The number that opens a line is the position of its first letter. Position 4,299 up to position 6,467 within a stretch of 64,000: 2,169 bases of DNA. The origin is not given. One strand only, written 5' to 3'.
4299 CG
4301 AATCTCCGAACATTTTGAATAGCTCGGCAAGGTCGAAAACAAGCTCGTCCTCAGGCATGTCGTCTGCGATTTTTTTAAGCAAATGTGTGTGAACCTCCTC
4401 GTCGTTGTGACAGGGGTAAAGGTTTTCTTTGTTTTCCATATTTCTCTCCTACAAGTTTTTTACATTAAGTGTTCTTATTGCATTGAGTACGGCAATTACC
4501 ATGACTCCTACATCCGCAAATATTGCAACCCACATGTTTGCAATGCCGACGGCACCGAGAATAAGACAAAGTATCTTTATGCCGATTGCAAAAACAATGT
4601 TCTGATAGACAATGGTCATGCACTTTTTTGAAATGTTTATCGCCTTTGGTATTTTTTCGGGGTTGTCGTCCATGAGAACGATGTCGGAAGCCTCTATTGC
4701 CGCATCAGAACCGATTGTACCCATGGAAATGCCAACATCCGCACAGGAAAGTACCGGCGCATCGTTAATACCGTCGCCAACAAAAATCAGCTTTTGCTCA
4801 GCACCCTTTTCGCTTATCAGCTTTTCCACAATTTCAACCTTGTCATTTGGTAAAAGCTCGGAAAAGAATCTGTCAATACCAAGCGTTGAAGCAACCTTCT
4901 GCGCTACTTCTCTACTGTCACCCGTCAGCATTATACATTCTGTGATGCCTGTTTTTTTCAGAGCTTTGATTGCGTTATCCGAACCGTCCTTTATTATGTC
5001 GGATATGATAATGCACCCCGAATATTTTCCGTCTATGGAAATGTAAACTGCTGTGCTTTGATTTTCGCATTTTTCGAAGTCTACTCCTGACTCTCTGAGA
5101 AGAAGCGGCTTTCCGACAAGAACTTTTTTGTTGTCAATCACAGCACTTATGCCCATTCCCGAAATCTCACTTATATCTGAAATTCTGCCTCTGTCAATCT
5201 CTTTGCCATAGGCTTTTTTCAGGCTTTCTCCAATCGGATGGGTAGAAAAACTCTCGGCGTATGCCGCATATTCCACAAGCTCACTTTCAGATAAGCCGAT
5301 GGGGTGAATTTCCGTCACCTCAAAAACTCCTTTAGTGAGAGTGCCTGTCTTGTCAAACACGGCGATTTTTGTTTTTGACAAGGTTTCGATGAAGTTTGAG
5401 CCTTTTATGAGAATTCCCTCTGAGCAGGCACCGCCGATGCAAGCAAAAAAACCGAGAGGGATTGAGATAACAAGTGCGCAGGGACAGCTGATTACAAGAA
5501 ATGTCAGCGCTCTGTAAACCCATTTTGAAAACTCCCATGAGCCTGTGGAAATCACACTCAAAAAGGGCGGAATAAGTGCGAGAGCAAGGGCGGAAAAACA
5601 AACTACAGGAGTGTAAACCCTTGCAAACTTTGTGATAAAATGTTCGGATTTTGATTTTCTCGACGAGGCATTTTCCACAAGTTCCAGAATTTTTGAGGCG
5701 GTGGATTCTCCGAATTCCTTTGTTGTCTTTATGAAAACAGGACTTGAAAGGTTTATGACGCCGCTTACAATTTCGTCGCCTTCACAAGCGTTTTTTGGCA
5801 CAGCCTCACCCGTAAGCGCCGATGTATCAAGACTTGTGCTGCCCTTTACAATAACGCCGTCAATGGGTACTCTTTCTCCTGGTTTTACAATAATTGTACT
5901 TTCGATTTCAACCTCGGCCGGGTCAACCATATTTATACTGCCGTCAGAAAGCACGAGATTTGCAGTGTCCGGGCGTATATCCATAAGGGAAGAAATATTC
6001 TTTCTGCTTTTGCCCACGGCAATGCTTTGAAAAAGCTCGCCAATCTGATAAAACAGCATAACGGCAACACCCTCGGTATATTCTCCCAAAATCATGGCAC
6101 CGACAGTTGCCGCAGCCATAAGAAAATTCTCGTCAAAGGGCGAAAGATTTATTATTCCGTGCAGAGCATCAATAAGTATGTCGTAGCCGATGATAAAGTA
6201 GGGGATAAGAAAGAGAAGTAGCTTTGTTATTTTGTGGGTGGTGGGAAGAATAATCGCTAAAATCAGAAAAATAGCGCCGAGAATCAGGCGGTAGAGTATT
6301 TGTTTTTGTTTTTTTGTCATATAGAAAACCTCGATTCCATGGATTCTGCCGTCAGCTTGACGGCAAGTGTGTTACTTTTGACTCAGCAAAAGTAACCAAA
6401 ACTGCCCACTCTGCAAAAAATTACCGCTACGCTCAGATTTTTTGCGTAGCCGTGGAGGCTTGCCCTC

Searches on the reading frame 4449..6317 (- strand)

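Call 65: search_protein_families(library=pfam, proteins=[window:4449-6317:-], max_evalue=0.00001)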
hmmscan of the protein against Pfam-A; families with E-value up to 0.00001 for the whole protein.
window:4449-6317:- (622 aa): 2 families
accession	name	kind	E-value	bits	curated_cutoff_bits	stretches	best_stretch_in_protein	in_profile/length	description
PF00122.25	E1-E2_ATPase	-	2.3e-41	141.7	28.1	1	116-293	4-174/181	E1-E2 ATPase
PF00702.32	Hydrolase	-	1.1e-27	98.2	26.4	1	317-527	2-191/191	haloacid dehalogenase-like hydrolase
